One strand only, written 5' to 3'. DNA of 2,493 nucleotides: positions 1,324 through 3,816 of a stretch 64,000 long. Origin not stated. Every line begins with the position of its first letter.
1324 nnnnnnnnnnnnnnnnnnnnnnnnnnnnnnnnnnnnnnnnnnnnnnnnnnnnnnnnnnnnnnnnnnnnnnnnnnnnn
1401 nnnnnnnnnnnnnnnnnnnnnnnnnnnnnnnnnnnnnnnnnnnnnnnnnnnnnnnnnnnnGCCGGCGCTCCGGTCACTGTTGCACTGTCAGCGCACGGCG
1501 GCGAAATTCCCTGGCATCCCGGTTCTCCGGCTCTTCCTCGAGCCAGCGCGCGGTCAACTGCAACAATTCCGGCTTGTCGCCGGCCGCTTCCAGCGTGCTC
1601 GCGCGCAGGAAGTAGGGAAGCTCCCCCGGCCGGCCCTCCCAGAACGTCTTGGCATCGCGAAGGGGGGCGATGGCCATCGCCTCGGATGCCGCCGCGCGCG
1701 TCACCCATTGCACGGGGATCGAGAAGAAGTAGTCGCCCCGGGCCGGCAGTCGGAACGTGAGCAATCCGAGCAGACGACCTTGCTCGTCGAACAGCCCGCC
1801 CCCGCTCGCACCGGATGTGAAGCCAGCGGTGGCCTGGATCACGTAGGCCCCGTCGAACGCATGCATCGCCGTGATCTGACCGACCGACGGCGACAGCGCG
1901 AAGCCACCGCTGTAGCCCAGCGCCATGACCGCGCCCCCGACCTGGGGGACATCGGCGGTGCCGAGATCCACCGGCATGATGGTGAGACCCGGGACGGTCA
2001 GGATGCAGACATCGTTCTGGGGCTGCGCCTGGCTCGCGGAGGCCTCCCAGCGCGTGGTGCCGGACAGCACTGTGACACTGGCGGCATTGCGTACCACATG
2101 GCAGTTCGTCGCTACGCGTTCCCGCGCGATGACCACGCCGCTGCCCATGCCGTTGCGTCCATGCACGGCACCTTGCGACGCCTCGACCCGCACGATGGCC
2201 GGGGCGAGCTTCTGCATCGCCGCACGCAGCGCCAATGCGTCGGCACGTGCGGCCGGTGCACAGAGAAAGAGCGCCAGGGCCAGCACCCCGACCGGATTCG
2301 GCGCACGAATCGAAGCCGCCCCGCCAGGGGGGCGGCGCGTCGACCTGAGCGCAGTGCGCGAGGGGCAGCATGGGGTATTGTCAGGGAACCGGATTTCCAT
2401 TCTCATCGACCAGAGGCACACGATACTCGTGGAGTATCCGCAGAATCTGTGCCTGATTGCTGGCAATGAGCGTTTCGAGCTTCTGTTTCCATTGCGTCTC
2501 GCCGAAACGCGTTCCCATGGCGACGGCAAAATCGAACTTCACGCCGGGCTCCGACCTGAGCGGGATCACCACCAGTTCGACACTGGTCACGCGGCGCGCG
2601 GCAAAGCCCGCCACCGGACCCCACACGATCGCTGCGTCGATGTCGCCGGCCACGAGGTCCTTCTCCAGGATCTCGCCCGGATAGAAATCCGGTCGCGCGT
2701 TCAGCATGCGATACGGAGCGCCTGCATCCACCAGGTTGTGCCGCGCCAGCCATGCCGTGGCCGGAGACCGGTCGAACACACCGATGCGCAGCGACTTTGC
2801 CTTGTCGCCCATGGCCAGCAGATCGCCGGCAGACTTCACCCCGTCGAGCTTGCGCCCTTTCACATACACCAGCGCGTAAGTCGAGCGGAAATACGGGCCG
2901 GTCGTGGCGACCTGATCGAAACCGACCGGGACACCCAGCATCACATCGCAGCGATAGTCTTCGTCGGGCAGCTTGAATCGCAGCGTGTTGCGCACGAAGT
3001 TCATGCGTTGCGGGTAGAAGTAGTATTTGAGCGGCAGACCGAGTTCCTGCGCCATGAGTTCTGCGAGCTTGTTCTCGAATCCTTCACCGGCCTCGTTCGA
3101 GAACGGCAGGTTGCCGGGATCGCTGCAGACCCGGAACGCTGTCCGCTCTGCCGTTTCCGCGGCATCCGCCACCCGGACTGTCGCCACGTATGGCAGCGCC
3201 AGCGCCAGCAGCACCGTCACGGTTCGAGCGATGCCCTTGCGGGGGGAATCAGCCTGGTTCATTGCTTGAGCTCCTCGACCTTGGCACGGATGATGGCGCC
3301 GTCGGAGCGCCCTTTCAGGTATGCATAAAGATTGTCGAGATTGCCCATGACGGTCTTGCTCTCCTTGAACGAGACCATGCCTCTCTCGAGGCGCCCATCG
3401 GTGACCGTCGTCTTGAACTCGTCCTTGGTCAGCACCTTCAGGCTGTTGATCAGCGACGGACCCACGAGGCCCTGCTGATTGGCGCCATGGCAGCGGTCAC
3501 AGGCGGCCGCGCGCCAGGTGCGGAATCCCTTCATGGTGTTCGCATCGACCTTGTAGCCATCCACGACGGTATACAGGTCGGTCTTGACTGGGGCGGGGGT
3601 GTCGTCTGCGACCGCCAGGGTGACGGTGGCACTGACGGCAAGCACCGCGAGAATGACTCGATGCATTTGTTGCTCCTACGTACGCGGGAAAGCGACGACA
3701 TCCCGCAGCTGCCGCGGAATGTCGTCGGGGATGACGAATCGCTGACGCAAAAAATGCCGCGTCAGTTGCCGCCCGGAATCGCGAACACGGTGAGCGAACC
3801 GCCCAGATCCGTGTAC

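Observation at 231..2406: Uncharacterised exported module (S1 protease, Cys-containing protein, SoxY-SoxZ fusion-like thiol carrier) appended to a lanthanide-type XoxF operon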

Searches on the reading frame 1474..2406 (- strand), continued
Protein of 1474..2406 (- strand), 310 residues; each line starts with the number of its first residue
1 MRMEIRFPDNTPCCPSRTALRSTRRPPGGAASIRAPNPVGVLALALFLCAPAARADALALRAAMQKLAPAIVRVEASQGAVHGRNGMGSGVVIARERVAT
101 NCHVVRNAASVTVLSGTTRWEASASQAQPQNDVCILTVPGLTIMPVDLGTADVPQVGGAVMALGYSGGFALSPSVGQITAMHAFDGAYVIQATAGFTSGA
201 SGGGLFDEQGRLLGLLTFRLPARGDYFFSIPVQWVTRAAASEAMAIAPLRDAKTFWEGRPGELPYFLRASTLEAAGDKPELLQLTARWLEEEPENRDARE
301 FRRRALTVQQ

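Call 21: find_encoding_contigs(protein=P0164, flank=8000, max_places=1)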
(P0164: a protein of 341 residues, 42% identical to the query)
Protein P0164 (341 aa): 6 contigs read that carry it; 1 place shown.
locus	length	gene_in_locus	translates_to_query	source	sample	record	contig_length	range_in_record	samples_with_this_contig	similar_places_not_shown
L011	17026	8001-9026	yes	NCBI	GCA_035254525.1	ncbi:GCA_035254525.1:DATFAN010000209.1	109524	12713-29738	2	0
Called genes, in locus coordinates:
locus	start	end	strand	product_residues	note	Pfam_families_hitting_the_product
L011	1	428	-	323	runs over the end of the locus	PF07730:HisKA_3, PF02518:HATPase_c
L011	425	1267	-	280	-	PF01061:ABC2_membrane, PF12679:ABC2_membrane_2 (faint), PF12698:ABC2_membrane_3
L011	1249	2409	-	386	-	-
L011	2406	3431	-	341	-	PF13449:Phytase-like (faint), PF22494:choice_anch_I (faint), PF25174:Beta-prop_THOC3, PF12894:ANAPC4_WD40 (faint), PF02239:Cytochrom_D1 (weak), PF25174:Beta-prop_THOC3 (weak), PF21783:YNCE (weak), PF10282:Lactonase (weak), +2 more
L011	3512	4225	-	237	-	PF13304:AAA_21 (faint), PF00005:ABC_tran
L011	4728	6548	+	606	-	PF01011:PQQ, PF13360:PQQ_2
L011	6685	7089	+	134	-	PF13442:Cytochrome_CBB3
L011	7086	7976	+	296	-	-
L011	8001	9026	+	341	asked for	PF13365:Trypsin_2, PF07719:TPR_2 (faint), PF13432:TPR_16 (weak)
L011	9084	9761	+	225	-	-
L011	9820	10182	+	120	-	-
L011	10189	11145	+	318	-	PF00753:Lactamase_B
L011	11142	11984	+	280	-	PF13501:SoxY, PF08770:SoxZ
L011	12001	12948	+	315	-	-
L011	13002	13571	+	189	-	PF10604:Polyketide_cyc2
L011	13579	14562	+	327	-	PF00753:Lactamase_B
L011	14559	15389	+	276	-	PF13501:SoxY, PF08770:SoxZ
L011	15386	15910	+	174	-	PF13899:Thioredoxin_7 (weak)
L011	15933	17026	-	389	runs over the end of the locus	PF04055:Radical_SAM, PF13186:SPASM (weak)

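Call 31: search_protein_families(library=ncbifam, proteins=[L008:9071-9802:+, L011:9084-9761:+, L011:9820-10182:+, L011:12001-12948:+, L011:10189-11145:+, L011:13579-14562:+, L011:15386-15910:+, L011:14559-15389:+, L011:8001-9026:+, L011:13002-13571:+], max_evalue=0.001)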
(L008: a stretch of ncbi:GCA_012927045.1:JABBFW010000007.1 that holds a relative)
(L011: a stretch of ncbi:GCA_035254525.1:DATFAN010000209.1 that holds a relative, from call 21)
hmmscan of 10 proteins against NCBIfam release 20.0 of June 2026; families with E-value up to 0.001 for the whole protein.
L008:9071-9802:+ (243 aa): 0 families

L011:9084-9761:+ (225 aa): 0 families

L011:9820-10182:+ (120 aa): 0 families

L011:12001-12948:+ (315 aa): 15 families
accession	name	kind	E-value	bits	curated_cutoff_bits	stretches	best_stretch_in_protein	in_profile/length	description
TIGR02276.1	beta_rpt_yvtn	repeat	1.3e-78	258.7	27.85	7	191-226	5-40/42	beta-propeller repeat protein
TIGR03866.1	PQQ_ABC_repeats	subfamily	6.1e-48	163.5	287.3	2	20-148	9-137/310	PQQ-dependent catabolism-associated beta-propeller protein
NF052340.1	hydrazine_beta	equivalog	4e-30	105.1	560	4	24-111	47-134/372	hydrazine synthase subunit beta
NF052280.1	7_blade_YncE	equivalog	1.6e-28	99.5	400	2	119-237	195-316/338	7-bladed beta-propeller protein YncE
NF052460.1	L-NosZ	equivalog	6.9e-21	74.3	700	3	96-181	134-219/480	clade III lactonase-type nitrous-oxide reductase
NF052342.1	hydrazine_BC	exception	7.2e-18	64.1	1250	2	137-236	40-139/690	hydrazine synthase subunit beta-gamma fusion subunit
NF048007.1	MmpL3Stblzr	equivalog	2.1e-13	50.2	600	2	27-122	66-335/366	MmpL3/TtfA transport complex stabilizer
NF038015.2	AztD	exception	7.3e-09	34.8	400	0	9-60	303-354/356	zinc metallochaperone AztD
NF041516.1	PA2928_fam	subfamily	7.1e-08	32.2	70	0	70-129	309-372/376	PA2928 family protein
NF053768.1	CIS12_fam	equivalog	2.4e-06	26.5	860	0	54-159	88-191/715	CIS12 family contractile injection system protein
NF035926.1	scyF_NHL_VPEP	equivalog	1.8e-05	24.1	350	0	95-164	153-227/376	scytonemin biosynthesis PEP-CTERM protein ScyF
NF038117.1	choice_anch_I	subfamily_domain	2.6e-05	23.3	300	0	75-181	129-220/458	choice-of-anchor I family protein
TIGR03907.1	QH_beta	equivalog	7.3e-05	22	223.2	0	32-109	11-96/338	quinohemoprotein amine dehydrogenase subunit beta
TIGR03054.2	photo_alph_chp1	equivalog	0.00016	22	55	0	269-304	40-73/138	photosynthetic complex assembly protein PuhC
TIGR04244.1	nitrous_NosZ_RR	equivalog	0.00026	19.7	625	0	198-253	290-348/627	TAT-dependent nitrous-oxide reductase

L011:10189-11145:+ (318 aa): 14 families
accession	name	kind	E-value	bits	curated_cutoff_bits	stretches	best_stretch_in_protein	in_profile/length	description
TIGR04559.1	SoxH_rel_PQQ_2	hypoth_equivalog_domain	7.3e-106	353.7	280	1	34-317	2-283/283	quinoprotein relay system zinc metallohydrolase 2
TIGR04558.1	SoxH_rel_PQQ_1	hypoth_equivalog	4e-48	164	300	1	34-316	6-282/285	quinoprotein relay system zinc metallohydrolase 1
NF033088.2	bla_subclass_B1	equivalog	1.6e-09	37.7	200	1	34-251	6-204/217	subclass B1 metallo-beta-lactamase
NF012229.1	bla_class_B_core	domain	8e-07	29.3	100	1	66-124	19-76/139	metallo-beta-lactamase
NF033087.1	bla_subclass_B2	equivalog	2.3e-06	27.5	240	1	66-207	26-162/221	subclass B2 metallo-beta-lactamase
NF012225.0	blaSFH_gen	exception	2.9e-05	23.6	440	1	67-119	50-102/252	SFH-related subclass B2 metallo-beta-lactamase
TIGR03413.1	GSH_gloB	equivalog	3.9e-05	23.1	200.8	0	72-119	21-63/248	hydroxyacylglutathione hydrolase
NF038003.2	blaPFM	exception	6e-05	22.6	525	1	66-119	50-103/253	PFM family subclass B2 metallo-beta-lactamase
NF012224.1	blaSFH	exception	0.00011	21.6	550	0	67-119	48-100/250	SFH family subclass B2 metallo-beta-lactamase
NF047974.1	blaCOR_B1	exception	0.00012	21.4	450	1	34-115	37-115/245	COR family subclass B1 metallo-beta-lactamase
NF012100.0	blaVIM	exception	0.0002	20.8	500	0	71-117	78-124/266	VIM family subclass B1 metallo-beta-lactamase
NF000329.2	bla_B2_CphA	exception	0.00035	20.3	500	1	64-206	51-188/253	CphA family subclass B2 metallo-beta-lactamase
NF000259.2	blaNDM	exception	0.00056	19.1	580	1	34-119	49-132/270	NDM family subclass B1 metallo-beta-lactamase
NF038166.1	blaYEM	exception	0.00076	19.2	535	0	67-207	48-183/246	YEM family subclass B2 metallo-beta-lactamase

L011:13579-14562:+ (327 aa): 24 families
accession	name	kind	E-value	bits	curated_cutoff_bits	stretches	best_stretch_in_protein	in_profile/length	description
TIGR04559.1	SoxH_rel_PQQ_2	hypoth_equivalog_domain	6.4e-59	199.7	280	1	37-313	5-281/283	quinoprotein relay system zinc metallohydrolase 2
TIGR04558.1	SoxH_rel_PQQ_1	hypoth_equivalog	1.9e-49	168.3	300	1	35-317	7-285/285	quinoprotein relay system zinc metallohydrolase 1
NF033088.2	bla_subclass_B1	equivalog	2.1e-18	66.7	200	1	57-257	26-211/217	subclass B1 metallo-beta-lactamase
NF047964.1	blaMYX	exception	4.1e-14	52.5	520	1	57-260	73-258/261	MYX family subclass B1 metallo-beta-lactamase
NF047975.1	blaPYX_B1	exception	4.8e-14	52.3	473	1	9-258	4-240/245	PYX family subclass B1 metallo-beta-lactamase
NF047974.1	blaCOR_B1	exception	1.4e-12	47.4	450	1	38-262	41-243/245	COR family subclass B1 metallo-beta-lactamase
NF000437.2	blaFIM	exception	1.3e-10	41.3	590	1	8-255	16-246/262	FIM family subclass B1 metallo-beta-lactamase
NF012229.1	bla_class_B_core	domain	2.2e-09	37.6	100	1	57-191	9-132/139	metallo-beta-lactamase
NF000259.2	blaNDM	exception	3.9e-07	29.5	580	1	57-213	69-212/270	NDM family subclass B1 metallo-beta-lactamase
NF033736.2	blaAFM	exception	9.3e-07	28.3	590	1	57-213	66-209/267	AFM family subclass B1 metallo-beta-lactamase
NF033087.1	bla_subclass_B2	equivalog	5.2e-06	26.4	240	1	67-260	27-218/221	subclass B2 metallo-beta-lactamase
NF045731.1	blaDYB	exception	6.6e-06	25.6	550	1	124-253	100-234/250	DYB family subclass B1 metallo-beta-lactamase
NF012146.1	blaB-IND-MUS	exception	1.5e-05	24.4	270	0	62-257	49-229/237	BlaB/IND/MUS family subclass B1 metallo-beta-lactamase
NF012150.3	blaSPM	exception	2.7e-05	23.8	500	1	176-256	177-257/272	SPM family subclass B1 metallo-beta-lactamase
NF012137.0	bla_xUS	exception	5e-05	22.9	400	0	183-264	150-236/246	MUS/TUS/MOC family subclass B1 metallo-beta-lactamase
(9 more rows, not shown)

L011:15386-15910:+ (174 aa): 0 families

L011:14559-15389:+ (276 aa): 4 families
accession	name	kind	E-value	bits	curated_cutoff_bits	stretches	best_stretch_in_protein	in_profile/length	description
TIGR04557.1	fuse_rel_SoxYZ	equivalog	1.1e-68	230.9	140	1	45-269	1-225/226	quinoprotein dehydrogenase-associated SoxYZ-like carrier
TIGR04488.1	SoxY_true_GGCGG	equivalog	4.1e-19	69.5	125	1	49-160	42-147/149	thiosulfate oxidation carrier protein SoxY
TIGR04487.1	SoxY_para_1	exception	6e-14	52.1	172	1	46-148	32-131/146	SoxY-related AACIE arm protein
TIGR04490.1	SoxZ_true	equivalog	7.4e-14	51.5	76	1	192-268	14-91/98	thiosulfate oxidation carrier complex protein SoxZ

L011:8001-9026:+ (341 aa): 13 families
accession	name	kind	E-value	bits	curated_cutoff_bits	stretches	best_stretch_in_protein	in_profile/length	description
TIGR02037.1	degP_htrA_DO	subfamily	1.5e-16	60.4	416.2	1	46-185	56-203/434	Do family serine endopeptidase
NF033740.0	MarP_fam_protase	equivalog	3.6e-13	49.3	250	1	18-158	178-319/390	MarP family serine protease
NF041521.1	HhoA_HhoB_HtrA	equivalog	8.8e-13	48.2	450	1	44-200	51-217/335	HhoA/HhoB/HtrA family serine endopeptidase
NF047968.1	SerProtHtrA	equivalog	3.9e-12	46.2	470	1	43-203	80-253/357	serine protease HtrA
TIGR02038.1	protease_degS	equivalog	5.1e-11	42.3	422.95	1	50-185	78-220/351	outer membrane-stress sensor serine endopeptidase DegS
NF008147.1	PRK10898.1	equivalog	5.6e-09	35.6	408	1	44-183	72-218/352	outer membrane-stress sensor serine endopeptidase DegS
NF007526.1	PRK10139.1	equivalog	3.9e-08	32.4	756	1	45-185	86-235/456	serine endoprotease DegQ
NF008189.1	PRK10942.1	equivalog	2.1e-07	29.8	720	1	50-184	113-256/477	serine endoprotease DegP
NF040960.1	MamE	equivalog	2.5e-07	29.7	800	1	50-181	122-265/659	magnetosome formation protease MamE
NF050055.1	SerProtHtrAMycob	equivalog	2.5e-06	26.7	800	1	33-147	211-333/502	serine protease HtrA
NF040961.1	MamO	equivalog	1.9e-05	23.2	800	1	35-182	84-243/648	magnetosome protein MamO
NF040959.1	MamA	equivalog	0.00012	21.6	200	1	254-310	62-118/204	magnetosome protein MamA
NF053637.1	SerProtHtrAspr2045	equivalog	0.00046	19.2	650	1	61-180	118-251/394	serine protease HtrA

L011:13002-13571:+ (189 aa): 0 families

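Call 46: search_protein_families(library=pfam, proteins=[L008:9071-9802:+, L011:9084-9761:+, L011:9820-10182:+, L011:15386-15910:+], max_evalue=10)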
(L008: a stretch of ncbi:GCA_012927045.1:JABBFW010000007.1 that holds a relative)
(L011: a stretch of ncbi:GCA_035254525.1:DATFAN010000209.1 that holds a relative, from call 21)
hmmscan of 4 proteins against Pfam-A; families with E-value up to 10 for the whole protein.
L008:9071-9802:+ (243 aa): 0 families

L011:9084-9761:+ (225 aa): 0 families

L011:9820-10182:+ (120 aa): 1 family
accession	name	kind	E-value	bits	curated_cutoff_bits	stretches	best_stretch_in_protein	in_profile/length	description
PF19103.5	DUF5790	-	0.14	13.2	26.8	1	55-103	50-98/126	Family of unknown function (DUF5790)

L011:15386-15910:+ (174 aa): 3 families
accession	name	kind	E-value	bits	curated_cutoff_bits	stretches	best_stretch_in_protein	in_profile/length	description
PF13899.12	Thioredoxin_7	-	9.2e-06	26.1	27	1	45-87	5-46/83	Thioredoxin-like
PF13098.12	Thioredoxin_2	-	0.0076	17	27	1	55-152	3-90/104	Thioredoxin-like domain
PF03190.21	Thioredox_DsbH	-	0.079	13.4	27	1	47-76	27-56/163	Protein of unknown function, DUF255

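Call 71: search_solved_structures(query=window:1474-2406:-, max_evalue=0.001, show_alignments=1)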
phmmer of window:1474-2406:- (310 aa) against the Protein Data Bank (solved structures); distinct sequences matched with E-value up to 0.001: 99 (the best 60 are shown).
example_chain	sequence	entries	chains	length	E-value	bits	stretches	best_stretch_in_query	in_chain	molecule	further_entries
3k6z_A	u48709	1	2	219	3.7e-12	49.6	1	58-216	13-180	POSSIBLE MEMBRANE-ASSOCIATED SERINE PROTEASE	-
3k6y_A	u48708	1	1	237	4.2e-12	49.4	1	57-216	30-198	POSSIBLE MEMBRANE-ASSOCIATED SERINE PROTEASE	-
3lt3_A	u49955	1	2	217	1e-11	48.1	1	58-215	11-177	POSSIBLE MEMBRANE-ASSOCIATED SERINE PROTEASE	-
22kg_A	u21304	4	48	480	2.2e-10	43.7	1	78-233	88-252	Probable periplasmic serine endoprotease DegP-like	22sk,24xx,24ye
8k2y_A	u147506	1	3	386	6.6e-10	42.2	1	85-232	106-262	serine endoprotease DegP-like protein MucD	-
3pv4_A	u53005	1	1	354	6.9e-10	42.1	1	86-238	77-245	DegQ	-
3pv2_A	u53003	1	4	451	1.1e-09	41.4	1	86-238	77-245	DegQ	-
6z05_A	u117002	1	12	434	1.5e-09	41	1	86-223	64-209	DegQ family serine endoprotease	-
3pv5_A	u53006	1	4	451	1.7e-09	40.8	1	86-238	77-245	DegQ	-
3pv3_A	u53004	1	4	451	3e-09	40.1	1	86-238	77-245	DegQ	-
4yo1_A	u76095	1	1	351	1.2e-08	38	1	86-234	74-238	DegQ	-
3qo6_A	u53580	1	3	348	1.6e-08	37.7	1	83-235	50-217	Protease Do-like 1, chloroplastic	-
4ynn_A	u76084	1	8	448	2.1e-08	37.3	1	86-234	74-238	Protease DO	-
2zle_A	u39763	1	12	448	2.4e-08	37.1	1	86-235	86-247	Protease do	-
3mh5_A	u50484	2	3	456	2.5e-08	37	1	86-235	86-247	Protease do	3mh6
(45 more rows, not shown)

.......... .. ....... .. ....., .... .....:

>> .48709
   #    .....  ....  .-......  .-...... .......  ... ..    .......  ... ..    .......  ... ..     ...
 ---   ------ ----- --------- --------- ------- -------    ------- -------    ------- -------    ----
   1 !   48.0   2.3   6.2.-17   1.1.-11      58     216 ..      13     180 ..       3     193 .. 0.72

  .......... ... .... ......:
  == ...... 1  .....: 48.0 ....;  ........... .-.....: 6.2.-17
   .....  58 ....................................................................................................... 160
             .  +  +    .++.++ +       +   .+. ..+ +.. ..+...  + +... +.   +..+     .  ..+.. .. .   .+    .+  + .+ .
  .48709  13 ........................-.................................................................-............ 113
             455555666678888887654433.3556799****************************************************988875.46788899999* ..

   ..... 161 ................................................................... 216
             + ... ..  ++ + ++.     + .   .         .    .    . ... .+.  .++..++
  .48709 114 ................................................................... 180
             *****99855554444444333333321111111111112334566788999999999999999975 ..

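Call 86: search_dna_similar(query=window:1474-2406:-, collection=plasmids, mode=protein, max_evalue=1e-10, max_rows=15)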
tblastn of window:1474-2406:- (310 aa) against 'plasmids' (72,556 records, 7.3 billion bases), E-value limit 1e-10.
No match.

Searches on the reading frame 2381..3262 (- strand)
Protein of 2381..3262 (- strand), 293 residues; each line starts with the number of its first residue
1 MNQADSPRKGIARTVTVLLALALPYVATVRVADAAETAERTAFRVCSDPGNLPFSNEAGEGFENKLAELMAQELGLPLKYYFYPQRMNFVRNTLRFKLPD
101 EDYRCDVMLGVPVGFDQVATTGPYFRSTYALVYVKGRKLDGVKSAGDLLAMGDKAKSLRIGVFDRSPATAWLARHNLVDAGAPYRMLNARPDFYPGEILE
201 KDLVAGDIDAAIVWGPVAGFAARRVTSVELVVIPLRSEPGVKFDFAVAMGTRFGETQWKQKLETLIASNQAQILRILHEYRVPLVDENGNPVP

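Call 3: search_protein_families(library=ncbifam, proteins=[window:2381-3262:-], max_evalue=0.01)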
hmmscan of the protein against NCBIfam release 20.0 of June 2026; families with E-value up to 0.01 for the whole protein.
window:2381-3262:- (293 aa): 2 families
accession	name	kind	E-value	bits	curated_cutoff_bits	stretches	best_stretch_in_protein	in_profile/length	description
TIGR03871.1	ABC_peri_MoxJ_2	subfamily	1e-81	273.9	212.15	1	42-285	1-232/232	quinoprotein dehydrogenase-associated putative ABC transporter substrate-binding protein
TIGR03870.1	ABC_MoxJ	equivalog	1.8e-24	86.6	258.1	1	43-284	2-245/246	methanol oxidation system protein MoxJ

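Call 4: search_protein_families(library=pfam, proteins=[window:2381-3262:-], max_evalue=0.01)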
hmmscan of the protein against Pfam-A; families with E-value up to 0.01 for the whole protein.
window:2381-3262:- (293 aa): 0 families

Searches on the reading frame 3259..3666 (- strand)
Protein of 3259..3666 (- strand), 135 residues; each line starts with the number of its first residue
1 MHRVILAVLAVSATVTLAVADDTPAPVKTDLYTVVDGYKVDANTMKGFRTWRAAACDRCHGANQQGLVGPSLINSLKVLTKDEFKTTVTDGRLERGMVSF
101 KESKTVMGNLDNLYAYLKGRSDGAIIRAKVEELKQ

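Call 3: search_protein_families(library=ncbifam, proteins=[window:3259-3666:-], max_evalue=0.01)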
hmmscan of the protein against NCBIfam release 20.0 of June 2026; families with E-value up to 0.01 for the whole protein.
window:3259-3666:- (135 aa): 5 families
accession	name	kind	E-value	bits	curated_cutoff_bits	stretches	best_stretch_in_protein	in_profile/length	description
TIGR03874.1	4cys_cytochr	equivalog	1.1e-13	51.2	161.75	1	32-129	21-124/143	c-type cytochrome, methanol metabolism-related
NF045773.1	cytochro_C550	exception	2e-06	27.7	125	1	53-99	57-101/118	cytochrome c550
NF045774.1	cytochro_C551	exception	5e-06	26.4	118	1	2-106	2-102/110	cytochrome c551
TIGR03872.1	cytochrome_MoxG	equivalog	5.5e-05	23.3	147.8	1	20-76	20-75/133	cytochrome c(L), periplasmic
NF011054.0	PRK14486.1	equivalog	0.00076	19.1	447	1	38-103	208-274/294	putative bifunctional cbb3-type cytochrome c oxidase subunit II/cytochrome c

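Call 4: search_protein_families(library=pfam, proteins=[window:3259-3666:-], max_evalue=0.01)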
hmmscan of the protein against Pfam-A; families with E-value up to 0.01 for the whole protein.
window:3259-3666:- (135 aa): 1 family
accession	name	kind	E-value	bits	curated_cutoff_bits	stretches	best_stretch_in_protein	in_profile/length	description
PF13442.11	Cytochrome_CBB3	-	1.4e-09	38.6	27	1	43-117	2-68/68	Cytochrome C oxidase, cbb3-type, subunit III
